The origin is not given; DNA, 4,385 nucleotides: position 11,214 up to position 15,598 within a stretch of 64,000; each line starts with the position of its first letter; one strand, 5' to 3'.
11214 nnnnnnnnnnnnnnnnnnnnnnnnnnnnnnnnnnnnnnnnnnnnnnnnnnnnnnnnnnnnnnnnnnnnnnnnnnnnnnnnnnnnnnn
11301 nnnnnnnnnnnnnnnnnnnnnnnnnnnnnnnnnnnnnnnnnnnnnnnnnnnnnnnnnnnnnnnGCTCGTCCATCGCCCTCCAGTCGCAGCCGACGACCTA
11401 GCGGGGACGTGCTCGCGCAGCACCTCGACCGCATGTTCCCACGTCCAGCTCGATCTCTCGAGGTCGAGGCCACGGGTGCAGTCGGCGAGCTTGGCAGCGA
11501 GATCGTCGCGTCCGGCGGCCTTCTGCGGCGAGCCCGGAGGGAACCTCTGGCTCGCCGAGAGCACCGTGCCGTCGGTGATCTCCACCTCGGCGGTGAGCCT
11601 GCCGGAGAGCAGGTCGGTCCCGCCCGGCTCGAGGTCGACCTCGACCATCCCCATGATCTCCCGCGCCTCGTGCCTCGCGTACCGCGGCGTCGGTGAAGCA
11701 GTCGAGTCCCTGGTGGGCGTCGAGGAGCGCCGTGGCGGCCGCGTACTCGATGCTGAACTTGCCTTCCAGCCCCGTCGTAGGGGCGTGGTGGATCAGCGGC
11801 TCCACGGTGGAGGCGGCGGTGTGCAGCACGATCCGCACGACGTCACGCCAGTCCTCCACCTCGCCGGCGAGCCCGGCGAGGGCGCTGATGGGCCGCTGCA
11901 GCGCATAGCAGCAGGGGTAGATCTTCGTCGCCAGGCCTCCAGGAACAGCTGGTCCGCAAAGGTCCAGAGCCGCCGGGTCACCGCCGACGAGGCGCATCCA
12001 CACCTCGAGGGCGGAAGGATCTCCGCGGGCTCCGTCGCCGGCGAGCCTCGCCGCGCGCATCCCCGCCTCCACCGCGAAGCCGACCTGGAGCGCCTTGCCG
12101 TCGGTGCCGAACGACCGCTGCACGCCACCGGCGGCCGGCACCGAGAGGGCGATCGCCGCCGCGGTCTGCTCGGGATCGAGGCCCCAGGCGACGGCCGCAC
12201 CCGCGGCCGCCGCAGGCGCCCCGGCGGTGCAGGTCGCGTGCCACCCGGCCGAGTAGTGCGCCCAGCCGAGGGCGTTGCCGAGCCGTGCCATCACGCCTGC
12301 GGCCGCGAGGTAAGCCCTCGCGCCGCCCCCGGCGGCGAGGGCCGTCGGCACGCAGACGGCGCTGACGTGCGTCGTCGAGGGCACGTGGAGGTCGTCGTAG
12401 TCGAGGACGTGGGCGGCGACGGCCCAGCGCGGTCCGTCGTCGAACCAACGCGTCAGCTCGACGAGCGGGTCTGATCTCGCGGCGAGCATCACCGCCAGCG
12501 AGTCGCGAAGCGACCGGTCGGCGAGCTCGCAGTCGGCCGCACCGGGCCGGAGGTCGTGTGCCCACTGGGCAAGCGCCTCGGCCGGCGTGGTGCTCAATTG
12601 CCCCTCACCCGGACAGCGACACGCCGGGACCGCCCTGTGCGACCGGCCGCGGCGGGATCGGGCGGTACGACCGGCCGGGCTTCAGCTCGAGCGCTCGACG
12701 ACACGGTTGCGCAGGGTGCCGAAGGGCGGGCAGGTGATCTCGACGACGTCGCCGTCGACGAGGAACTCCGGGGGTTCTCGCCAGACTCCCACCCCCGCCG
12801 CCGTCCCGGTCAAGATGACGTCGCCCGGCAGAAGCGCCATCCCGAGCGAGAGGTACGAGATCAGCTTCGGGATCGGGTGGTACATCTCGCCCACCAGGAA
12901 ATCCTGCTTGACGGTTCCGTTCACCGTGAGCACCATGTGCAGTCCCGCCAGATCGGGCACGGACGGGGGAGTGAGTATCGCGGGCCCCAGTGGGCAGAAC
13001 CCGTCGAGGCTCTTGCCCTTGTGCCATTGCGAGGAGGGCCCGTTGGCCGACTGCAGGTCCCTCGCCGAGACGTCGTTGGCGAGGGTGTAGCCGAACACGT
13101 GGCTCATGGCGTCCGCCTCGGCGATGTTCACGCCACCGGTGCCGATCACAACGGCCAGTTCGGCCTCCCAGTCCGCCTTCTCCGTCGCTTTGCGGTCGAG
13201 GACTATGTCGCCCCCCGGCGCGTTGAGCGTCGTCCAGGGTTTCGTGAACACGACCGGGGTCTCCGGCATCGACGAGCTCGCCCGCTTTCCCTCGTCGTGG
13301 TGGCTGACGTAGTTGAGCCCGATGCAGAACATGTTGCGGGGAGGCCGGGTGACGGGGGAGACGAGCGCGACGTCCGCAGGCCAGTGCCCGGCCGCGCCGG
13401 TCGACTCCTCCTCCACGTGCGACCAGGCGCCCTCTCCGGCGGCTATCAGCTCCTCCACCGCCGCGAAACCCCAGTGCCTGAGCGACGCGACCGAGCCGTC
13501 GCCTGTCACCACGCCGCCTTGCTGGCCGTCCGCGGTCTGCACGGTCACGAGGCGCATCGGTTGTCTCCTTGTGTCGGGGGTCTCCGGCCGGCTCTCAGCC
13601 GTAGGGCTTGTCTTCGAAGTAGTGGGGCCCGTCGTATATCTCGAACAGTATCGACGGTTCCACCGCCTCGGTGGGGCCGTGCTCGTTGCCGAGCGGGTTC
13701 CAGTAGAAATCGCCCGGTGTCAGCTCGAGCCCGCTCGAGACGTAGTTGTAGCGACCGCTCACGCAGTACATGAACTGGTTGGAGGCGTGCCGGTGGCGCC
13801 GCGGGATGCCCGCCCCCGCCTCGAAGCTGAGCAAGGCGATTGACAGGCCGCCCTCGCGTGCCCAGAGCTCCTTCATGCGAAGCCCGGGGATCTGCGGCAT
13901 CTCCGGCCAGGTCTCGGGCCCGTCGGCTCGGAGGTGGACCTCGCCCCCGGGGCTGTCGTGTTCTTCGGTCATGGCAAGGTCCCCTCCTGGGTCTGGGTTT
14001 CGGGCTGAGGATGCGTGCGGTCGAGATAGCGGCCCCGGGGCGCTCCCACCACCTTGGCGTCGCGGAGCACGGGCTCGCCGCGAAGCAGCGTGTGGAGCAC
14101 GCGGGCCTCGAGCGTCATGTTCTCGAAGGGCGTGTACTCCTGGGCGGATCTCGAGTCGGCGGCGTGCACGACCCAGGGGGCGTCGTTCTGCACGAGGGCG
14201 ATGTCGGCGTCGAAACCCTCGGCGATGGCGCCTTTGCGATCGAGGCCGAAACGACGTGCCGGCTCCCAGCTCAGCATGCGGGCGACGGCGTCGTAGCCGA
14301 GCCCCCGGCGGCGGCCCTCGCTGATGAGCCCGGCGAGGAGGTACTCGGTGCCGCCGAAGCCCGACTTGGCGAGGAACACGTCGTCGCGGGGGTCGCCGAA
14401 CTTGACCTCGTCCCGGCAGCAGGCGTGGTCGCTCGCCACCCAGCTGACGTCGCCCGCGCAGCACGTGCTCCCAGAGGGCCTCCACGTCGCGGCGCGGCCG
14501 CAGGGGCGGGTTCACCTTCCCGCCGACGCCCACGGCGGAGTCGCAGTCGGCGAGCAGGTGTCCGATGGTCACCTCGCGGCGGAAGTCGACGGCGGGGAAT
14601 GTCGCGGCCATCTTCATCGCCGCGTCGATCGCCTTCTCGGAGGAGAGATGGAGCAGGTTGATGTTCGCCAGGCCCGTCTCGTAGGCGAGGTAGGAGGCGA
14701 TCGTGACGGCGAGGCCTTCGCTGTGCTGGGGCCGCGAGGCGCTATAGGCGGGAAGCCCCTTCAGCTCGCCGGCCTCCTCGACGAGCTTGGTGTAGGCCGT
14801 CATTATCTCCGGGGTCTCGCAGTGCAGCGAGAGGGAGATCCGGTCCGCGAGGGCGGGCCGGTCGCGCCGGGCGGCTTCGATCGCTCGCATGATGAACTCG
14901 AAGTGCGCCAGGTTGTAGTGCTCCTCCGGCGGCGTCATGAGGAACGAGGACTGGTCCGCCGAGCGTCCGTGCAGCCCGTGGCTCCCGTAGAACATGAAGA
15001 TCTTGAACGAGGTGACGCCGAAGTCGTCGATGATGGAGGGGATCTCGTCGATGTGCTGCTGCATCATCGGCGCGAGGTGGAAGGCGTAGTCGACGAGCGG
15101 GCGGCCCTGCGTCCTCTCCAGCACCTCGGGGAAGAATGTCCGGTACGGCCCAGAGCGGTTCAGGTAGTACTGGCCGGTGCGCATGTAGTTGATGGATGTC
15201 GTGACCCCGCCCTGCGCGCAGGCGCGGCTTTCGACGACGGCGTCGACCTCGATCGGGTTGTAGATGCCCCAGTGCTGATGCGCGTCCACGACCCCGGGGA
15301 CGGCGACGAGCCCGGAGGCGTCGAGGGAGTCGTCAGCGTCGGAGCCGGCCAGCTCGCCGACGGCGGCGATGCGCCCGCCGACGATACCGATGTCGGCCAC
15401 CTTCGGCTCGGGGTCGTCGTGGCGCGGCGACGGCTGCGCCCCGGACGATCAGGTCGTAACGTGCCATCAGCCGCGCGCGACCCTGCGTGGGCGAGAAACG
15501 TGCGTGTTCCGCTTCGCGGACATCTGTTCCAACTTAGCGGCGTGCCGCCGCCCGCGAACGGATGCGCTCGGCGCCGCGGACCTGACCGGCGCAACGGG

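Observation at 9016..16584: CoA-transferase / acyl-CoA dehydrogenase / PrpD / CitE-like lyase cluster resembling itaconate-type C5-dicarboxylate catabolism, with extra FAH, cupin and hydantoinase genes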

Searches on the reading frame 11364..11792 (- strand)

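Call 6: search_protein_families(library=pfam, proteins=[window:11364-11792:-], max_evalue=0.01)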
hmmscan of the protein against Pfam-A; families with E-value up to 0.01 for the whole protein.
window:11364-11792:- (143 aa): 1 family
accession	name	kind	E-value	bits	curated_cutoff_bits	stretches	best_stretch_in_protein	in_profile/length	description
PF19305.4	MmgE_PrpD_C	-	0.0019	18.5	32.1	1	39-109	83-155/173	MmgE/PrpD C-terminal domain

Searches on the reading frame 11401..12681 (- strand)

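Call 6: search_protein_families(library=pfam, proteins=[window:11401-12681:-], max_evalue=0.01)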
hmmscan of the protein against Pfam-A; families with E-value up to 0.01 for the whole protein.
window:11401-12681:- (427 aa): 2 families
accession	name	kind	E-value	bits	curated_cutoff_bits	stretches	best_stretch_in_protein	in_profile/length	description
PF03972.19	MmgE_PrpD_N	-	9.3e-20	71.3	32.1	1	87-225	78-225/244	MmgE/PrpD N-terminal domain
PF19305.4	MmgE_PrpD_C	-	2.6e-12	47.3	32.1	1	255-337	1-85/173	MmgE/PrpD C-terminal domain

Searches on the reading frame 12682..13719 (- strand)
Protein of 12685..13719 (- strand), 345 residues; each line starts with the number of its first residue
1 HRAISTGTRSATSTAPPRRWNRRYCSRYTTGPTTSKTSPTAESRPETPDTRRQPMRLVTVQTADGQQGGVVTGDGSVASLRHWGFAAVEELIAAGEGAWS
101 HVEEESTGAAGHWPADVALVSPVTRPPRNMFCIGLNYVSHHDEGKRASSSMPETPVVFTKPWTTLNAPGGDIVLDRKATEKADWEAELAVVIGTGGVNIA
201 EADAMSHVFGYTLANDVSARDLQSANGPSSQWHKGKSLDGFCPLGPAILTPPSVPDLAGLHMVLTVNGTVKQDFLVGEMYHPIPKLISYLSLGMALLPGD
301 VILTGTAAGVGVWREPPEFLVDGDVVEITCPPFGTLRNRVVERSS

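Call 6: search_protein_families(library=pfam, proteins=[window:12685-13719:-], max_evalue=0.01)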
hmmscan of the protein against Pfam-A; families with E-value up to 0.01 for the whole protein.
window:12685-13719:- (345 aa): 1 family
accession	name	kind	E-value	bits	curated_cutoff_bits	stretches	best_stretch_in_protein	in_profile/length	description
PF01557.24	FAA_hydrolase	-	2.1e-69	233.9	23.9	1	130-341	2-214/214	Fumarylacetoacetate (FAA) hydrolase C-terminal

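Call 9: find_encoding_contigs(protein=window:12682-13557:-, flank=10000, max_places=6)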
Protein window:12682-13557:- (291 aa): no gene with exactly this product is on record in the collection.
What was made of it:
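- Tried and rejected: Exact look-up of the window's FAH protein found nothing (call 9).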

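Call 10: find_homologous_proteins(query=window:12682-13557:-, max_evalue=1e-20)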
Query window:12682-13557:- (291 aa): 6467 proteins with E <= 1e-20 among 8000 candidates; the best 120 are listed.
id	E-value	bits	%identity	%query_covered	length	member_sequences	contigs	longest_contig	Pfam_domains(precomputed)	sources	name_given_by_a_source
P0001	3.5e-190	649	98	100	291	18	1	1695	PF01557.24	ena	-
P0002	1.6e-141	489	74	100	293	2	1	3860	PF01557.24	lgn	-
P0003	3.9e-137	475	73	99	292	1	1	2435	PF01557.24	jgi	jgi:2-keto-4-pentenoate hydratase/2-oxohepta-3-ene-1,7-dioic acid hydratase in catechol pathway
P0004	1.0e-129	450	69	99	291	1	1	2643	PF01557.24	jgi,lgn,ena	-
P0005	1.7e-126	440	68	99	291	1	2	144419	PF01557.24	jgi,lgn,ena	-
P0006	4.5e-125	435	66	99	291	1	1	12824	PF01557.24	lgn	-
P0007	5.9e-123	428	65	99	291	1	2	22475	PF01557.24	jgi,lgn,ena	-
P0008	1.0e-121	424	67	97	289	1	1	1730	PF01557.24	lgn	-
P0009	3.0e-121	423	67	97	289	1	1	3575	PF01557.24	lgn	-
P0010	3.7e-121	422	63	99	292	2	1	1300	PF01557.24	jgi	-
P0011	2.6e-120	419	66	99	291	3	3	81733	PF01557.24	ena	-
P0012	4.6e-118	412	64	100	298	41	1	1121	PF01557.24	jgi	jgi:2-keto-4-pentenoate hydratase/2-oxohepta-3-ene-1,7-dioic acid hydratase in catechol pathway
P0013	1.9e-117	410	63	99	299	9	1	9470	PF01557.24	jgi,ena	jgi:2-keto-4-pentenoate hydratase/2-oxohepta-3-ene-1,7-dioic acid hydratase in catechol pathway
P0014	2.0e-116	407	64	100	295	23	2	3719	PF01557.24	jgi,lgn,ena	-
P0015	6.2e-116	405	63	99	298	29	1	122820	PF01557.24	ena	-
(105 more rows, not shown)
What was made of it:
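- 12682..13557 (-): FAH-family protein (291 aa), intact. Homologues, call 10.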

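Call 11: find_encoding_contigs(protein=P0005, flank=10000, max_places=2)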
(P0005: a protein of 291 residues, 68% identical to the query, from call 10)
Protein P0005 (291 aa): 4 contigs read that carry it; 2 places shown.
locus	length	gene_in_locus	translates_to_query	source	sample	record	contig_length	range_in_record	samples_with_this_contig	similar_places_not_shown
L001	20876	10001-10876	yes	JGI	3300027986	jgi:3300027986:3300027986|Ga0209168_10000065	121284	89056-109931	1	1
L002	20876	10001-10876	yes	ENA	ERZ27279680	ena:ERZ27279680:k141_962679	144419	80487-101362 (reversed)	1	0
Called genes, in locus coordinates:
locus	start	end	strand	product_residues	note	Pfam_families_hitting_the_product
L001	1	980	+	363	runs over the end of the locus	PF00296:Bac_luciferase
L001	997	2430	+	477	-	PF01979:Amidohydro_1, PF07969:Amidohydro_3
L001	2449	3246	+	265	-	PF00106:adh_short, PF08659:KR, PF13561:adh_short_C2, PF23441:SDR (weak)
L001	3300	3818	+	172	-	PF19315:MC_hydratase, PF01575:MaoC_dehydratas, PF13452:FAS1_DH_region (weak)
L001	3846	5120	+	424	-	PF02515:CoA_transf_3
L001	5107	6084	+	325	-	PF03328:HpcH_HpaI, PF15617:C-C_Bond_Lyase (weak)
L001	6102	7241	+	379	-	PF00296:Bac_luciferase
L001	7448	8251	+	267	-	PF00392:GntR, PF07729:FCD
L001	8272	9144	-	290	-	PF12146:Hydrolase_4, PF00561:Abhydrolase_1, PF12697:Abhydrolase_6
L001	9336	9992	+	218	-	PF00106:adh_short, PF08659:KR, PF13561:adh_short_C2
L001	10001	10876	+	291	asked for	PF01557:FAA_hydrolase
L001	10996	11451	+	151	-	PF01042:Ribonuc_L-PSP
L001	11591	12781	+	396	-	PF02515:CoA_transf_3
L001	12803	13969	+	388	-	PF02771:Acyl-CoA_dh_N, PF02770:Acyl-CoA_dh_M, PF00441:Acyl-CoA_dh_1, PF08028:Acyl-CoA_dh_2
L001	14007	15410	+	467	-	PF03972:MmgE_PrpD_N, PF19305:MmgE_PrpD_C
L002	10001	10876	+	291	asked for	PF01557:FAA_hydrolase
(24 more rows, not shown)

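Call 12: find_encoding_contigs(protein=P0011, flank=10000, max_places=2)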
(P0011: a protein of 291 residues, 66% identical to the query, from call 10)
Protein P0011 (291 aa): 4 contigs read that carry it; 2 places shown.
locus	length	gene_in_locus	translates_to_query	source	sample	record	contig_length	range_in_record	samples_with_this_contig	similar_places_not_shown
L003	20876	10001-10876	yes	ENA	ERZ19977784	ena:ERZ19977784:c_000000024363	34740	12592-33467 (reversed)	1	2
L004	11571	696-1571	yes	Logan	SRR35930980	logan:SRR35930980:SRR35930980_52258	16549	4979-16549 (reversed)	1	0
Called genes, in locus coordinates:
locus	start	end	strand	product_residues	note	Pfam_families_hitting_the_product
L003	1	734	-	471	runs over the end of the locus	PF00330:Aconitase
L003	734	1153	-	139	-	PF03449:GreA_GreB_N, PF01272:GreA_GreB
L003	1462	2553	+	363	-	PF00180:Iso_dh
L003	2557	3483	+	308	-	PF01063:Aminotran_4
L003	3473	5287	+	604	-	PF00682:HMGL-like, PF22617:HCS_D2, PF08502:LeuA_dimer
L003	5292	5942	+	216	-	PF03352:Adenine_glyco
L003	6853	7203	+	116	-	PF11723:Aromatic_hydrox (weak)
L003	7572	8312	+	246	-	PF00392:GntR, PF07729:FCD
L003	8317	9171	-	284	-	PF00561:Abhydrolase_1, PF12146:Hydrolase_4, PF12697:Abhydrolase_6, PF03096:Ndr (faint)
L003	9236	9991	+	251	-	PF00106:adh_short, PF08659:KR, PF01370:Epimerase, PF13561:adh_short_C2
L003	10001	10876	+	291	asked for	PF01557:FAA_hydrolase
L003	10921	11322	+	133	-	PF01042:Ribonuc_L-PSP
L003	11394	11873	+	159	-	PF01042:Ribonuc_L-PSP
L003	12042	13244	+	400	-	PF02515:CoA_transf_3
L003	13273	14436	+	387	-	PF02771:Acyl-CoA_dh_N, PF02770:Acyl-CoA_dh_M, PF00441:Acyl-CoA_dh_1, PF08028:Acyl-CoA_dh_2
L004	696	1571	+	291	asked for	PF01557:FAA_hydrolase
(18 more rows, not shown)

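Call 13: find_encoding_contigs(protein=P0015, flank=10000, max_places=2)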
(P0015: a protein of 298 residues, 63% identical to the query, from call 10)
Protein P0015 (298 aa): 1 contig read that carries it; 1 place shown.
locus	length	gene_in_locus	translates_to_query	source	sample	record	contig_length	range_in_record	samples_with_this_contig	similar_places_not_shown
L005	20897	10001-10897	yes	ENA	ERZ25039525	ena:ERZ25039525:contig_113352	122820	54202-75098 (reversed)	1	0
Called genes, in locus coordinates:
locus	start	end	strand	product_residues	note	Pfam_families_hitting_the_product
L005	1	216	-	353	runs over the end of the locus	-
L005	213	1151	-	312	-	PF01796:OB_ChsH2_C, PF12172:zf-ChsH2, PF01796:OB_ChsH2_C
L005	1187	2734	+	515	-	PF00501:AMP-binding, PF13193:AMP-binding_C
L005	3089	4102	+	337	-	PF19300:BPD_transp_1_N, PF00528:BPD_transp_1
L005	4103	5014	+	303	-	PF12911:OppC_N, PF00528:BPD_transp_1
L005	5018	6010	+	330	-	PF00005:ABC_tran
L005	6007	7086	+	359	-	-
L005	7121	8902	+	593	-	PF00496:SBP_bac_5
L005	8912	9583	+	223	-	PF00596:Aldolase_II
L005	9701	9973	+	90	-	PF02627:CMD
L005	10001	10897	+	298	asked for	PF01557:FAA_hydrolase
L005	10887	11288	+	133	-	PF01042:Ribonuc_L-PSP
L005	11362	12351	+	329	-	PF01557:FAA_hydrolase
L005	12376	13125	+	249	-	PF01738:DLH, PF08840:BAAT_C (faint)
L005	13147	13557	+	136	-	PF01042:Ribonuc_L-PSP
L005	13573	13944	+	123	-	PF12973:Cupin_7, PF07883:Cupin_2 (weak)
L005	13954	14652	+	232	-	PF00881:Nitroreductase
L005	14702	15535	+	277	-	PF09339:HTH_IclR, PF01614:IclR_C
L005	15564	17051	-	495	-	PF01979:Amidohydro_1, PF07969:Amidohydro_3 (weak)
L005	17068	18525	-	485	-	PF03972:MmgE_PrpD_N, PF19305:MmgE_PrpD_C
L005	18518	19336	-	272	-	PF04199:Cyclase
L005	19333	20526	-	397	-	PF02515:CoA_transf_3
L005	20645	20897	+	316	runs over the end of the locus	PF03328:HpcH_HpaI, PF15617:C-C_Bond_Lyase (faint)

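Call 23: search_protein_families(library=ncbifam, proteins=[window:12685-13557:-], max_evalue=0.00001)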
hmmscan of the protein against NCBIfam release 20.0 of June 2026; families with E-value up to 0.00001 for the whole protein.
seq(291 aa): 6 families
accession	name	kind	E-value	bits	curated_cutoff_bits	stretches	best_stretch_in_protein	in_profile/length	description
NF053535.1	DhyDRhmHlse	equivalog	7.8e-51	173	500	1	75-288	72-280/284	2,4-didehydro-3-deoxy-L-rhamnonate hydrolase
TIGR02303.1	HpaG-C-term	equivalog_domain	9.8e-36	123.4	276.4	1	59-288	30-244/245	4-hydroxyphenylacetate degradation bifunctional isomerase/decarboxylase, C-terminal subunit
NF009399.0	PRK12764.1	equivalog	1.3e-31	110.2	444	1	66-288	14-228/501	fumarylacetoacetate hydrolase family protein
NF011750.0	PRK15203.1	equivalog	2.4e-30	105.7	811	1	72-288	221-424/429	4-hydroxyphenylacetate degradation bifunctional isomerase/decarboxylase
TIGR02305.1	HpaG-N-term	equivalog_domain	5.8e-30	104.3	228.65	1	76-286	3-205/205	4-hydroxyphenylacetate degradation bifunctional isomerase/decarboxylase, N-terminal subunit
NF007967.0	PRK10691.1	equivalog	1.2e-28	99.9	201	1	74-260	17-200/219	fumarylacetoacetate hydrolase family protein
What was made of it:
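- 12682..13557 (-): NCBIfam best hit is 2,4-didehydro-3-deoxy-L-rhamnonate hydrolase, 173 against 500 (call 23).
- On Itaconate CoA-transferase (Ict, family III type of P. aeruginosa): It scores below all NCBIfam equivalog cut-offs (call 23).
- No protein reaches an equivalog cut-off (call 23).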

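Call 86: search_solved_structures(query=window:12682-13557:-, max_evalue=1e-20)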
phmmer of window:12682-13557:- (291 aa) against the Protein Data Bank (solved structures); distinct sequences matched with E-value up to 1e-20: 23.
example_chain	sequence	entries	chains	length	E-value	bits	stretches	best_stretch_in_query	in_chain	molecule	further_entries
8sky_A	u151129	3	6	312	1.6e-53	185.3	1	44-286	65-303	Fumarylacetoacetate hydrolase family protein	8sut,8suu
6iym_A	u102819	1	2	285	4.4e-45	157.6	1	63-289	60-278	5-oxopent-3-ene-1,2,5-tricarboxylate decarboxylase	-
1gtt_A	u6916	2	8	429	1e-44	156.5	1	70-288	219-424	4-HYDROXYPHENYLACETATE DEGRADATION BIFUNCTIONAL ISOMERASE/DECARBOXYLASE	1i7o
3qdf_A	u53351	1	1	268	4.6e-41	144.4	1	56-289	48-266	2-hydroxyhepta-2,4-diene-1,7-dioate isomerase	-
6v77_A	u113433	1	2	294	7.5e-41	143.7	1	45-287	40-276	Putative HpcE protein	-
3rr6_A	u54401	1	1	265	3.3e-40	141.6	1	47-289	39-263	Putative uncharacterized protein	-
8gsr_A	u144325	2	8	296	6.5e-40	140.7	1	75-288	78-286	L-2,4-diketo-3-deoxyrhamnonate hydrolase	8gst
6j57_A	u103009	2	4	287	3.2e-39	138.4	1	1-287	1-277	Predicted 2-keto-4-pentenoate hydratase/2-oxohepta-3-ene-1,7-dioic acid hydratase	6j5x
4pfz_A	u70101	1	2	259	2.5e-37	132.2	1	57-289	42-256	5-carboxymethyl-2-hydroxymuconate delta-isomerase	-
3r6o_A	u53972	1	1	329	8.1e-35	123.9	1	1-285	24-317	2-hydroxyhepta-2,4-diene-1, 7-dioateisomerase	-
4dbf_A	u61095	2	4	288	1.5e-34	123.1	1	49-288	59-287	2-HYDROXYHEPTA-2,4-DIENE-1,7-DIOATE ISOMERASE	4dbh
6sbi_A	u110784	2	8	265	3.6e-29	105.4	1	73-266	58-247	Acylpyruvase FAHD1, mitochondrial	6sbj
1wzo_A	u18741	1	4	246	1.1e-27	100.5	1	56-287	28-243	HpcE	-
1saw_A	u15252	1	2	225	1.2e-27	100.4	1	74-265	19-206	hypothetical protein FLJ36880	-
6fog_A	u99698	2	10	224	1.2e-27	100.4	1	74-265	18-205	Acylpyruvase FAHD1, mitochondrial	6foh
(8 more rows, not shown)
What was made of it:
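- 12682..13557 (-): PDB relatives are FAH family, OPET decarboxylase and HpcE (call 86).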

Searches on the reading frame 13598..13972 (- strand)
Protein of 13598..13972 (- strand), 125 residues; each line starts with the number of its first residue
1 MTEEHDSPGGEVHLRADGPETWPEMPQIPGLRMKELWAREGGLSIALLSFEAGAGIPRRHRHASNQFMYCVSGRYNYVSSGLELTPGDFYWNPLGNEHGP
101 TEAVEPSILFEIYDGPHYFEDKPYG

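Call 23: search_protein_families(library=ncbifam, proteins=[window:13598-13972:-], max_evalue=0.00001)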
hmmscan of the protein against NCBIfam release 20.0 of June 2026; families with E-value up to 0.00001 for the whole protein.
seq(125 aa): 0 families

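Call 88: search_solved_structures(query=window:13598-13972:-, max_evalue=1)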
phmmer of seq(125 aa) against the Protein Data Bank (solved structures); distinct sequences matched with E-value up to 1: 13.
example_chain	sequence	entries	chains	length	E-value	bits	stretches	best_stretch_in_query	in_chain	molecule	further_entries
5bpx_A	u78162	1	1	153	8.1e-06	29.2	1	47-121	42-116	2,4'-dihydroxyacetophenone dioxygenase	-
4p9g_A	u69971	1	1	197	1.3e-05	28.6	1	47-121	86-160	2,4'-dihydroxyacetophenone dioxygenase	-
5fq0_B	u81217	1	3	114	0.002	21.4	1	28-113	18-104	KDGF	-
5fq0_A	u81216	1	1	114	0.0022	21.3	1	29-113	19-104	KDGF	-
1n0r_A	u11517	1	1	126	0.014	18.7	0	35-65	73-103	4 ankyrin repeats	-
3ebr_A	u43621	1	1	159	0.02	18.2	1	42-121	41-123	uncharacterized RmlC-like cupin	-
7zyb_A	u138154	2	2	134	0.15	15.3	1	31-111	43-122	Cupin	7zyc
3cew_A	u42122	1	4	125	0.16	15.3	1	42-89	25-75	Uncharacterized cupin protein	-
1n0q_A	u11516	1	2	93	0.2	15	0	35-64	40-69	3 ankyrin repeats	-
3cjx_A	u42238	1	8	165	0.2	14.9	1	41-98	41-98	Protein of unknown function with a cupin-like fold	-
2pfw_A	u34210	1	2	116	0.21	14.9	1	42-101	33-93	Cupin 2, conserved barrel domain protein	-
3h7j_A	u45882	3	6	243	0.6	13.4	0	38-118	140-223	Bacilysin biosynthesis protein bacB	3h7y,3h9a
1sq4_A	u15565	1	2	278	0.67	13.2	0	43-91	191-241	Glyoxylate-induced Protein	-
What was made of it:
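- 13598..13975 (-): Small cupin (125 aa, Cupin_7/ChrR-like), intact. Its start overlaps the amidohydrolase stop by 4 nt. PDB similarity is weak only: 2,4'-dihydroxyacetophenone dioxygenase, E 8e-6 (call 88).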

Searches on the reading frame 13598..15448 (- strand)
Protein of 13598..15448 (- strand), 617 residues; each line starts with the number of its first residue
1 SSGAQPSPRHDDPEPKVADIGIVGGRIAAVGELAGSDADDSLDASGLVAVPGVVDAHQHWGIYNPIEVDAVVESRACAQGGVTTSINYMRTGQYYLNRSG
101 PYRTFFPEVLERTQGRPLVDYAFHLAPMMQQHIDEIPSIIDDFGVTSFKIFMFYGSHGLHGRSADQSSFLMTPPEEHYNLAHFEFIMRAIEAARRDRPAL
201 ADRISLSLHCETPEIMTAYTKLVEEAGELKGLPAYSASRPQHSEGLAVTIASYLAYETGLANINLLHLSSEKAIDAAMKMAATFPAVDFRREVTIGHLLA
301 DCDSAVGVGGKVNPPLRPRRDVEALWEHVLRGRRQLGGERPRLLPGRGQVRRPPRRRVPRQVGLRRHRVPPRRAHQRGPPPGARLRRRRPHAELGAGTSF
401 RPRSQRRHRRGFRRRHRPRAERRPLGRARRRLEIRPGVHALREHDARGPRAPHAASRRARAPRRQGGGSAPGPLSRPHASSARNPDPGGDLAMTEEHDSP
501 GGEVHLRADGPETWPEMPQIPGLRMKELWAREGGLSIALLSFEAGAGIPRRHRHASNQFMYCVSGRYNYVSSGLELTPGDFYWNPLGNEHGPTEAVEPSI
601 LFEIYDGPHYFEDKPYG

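Call 6: search_protein_families(library=pfam, proteins=[window:13598-15448:-], max_evalue=0.01)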
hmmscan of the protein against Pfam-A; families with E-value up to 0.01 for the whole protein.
window:13598-15448:- (617 aa): 2 families
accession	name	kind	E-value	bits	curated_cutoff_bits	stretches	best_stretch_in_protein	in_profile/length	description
PF12973.13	Cupin_7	-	7.3e-08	32.6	27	1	513-604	12-99/105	ChrR Cupin-like domain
PF07883.17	Cupin_2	-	4.3e-05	23.6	27.2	1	540-592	3-56/70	Cupin domain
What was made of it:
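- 13972..15467 (-): Allantoinase/dihydroorotase/hydantoinase-like amidohydrolase (about 498 aa), module B signature enzyme. Frame breaks at 15429 and 14456. Pfam call 6.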

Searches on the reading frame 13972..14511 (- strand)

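Call 6: search_protein_families(library=pfam, proteins=[window:13972-14511:-], max_evalue=0.01)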
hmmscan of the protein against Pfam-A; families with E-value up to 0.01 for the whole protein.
window:13972-14511:- (180 aa): 2 families
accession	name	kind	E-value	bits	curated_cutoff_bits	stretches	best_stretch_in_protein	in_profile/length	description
PF01979.26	Amidohydro_1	-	6.1e-08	32.7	25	1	68-148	278-345/345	Amidohydrolase family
PF07969.17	Amidohydro_3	-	7.8e-06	26.1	29.7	1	70-148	406-471/472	Amidohydrolase family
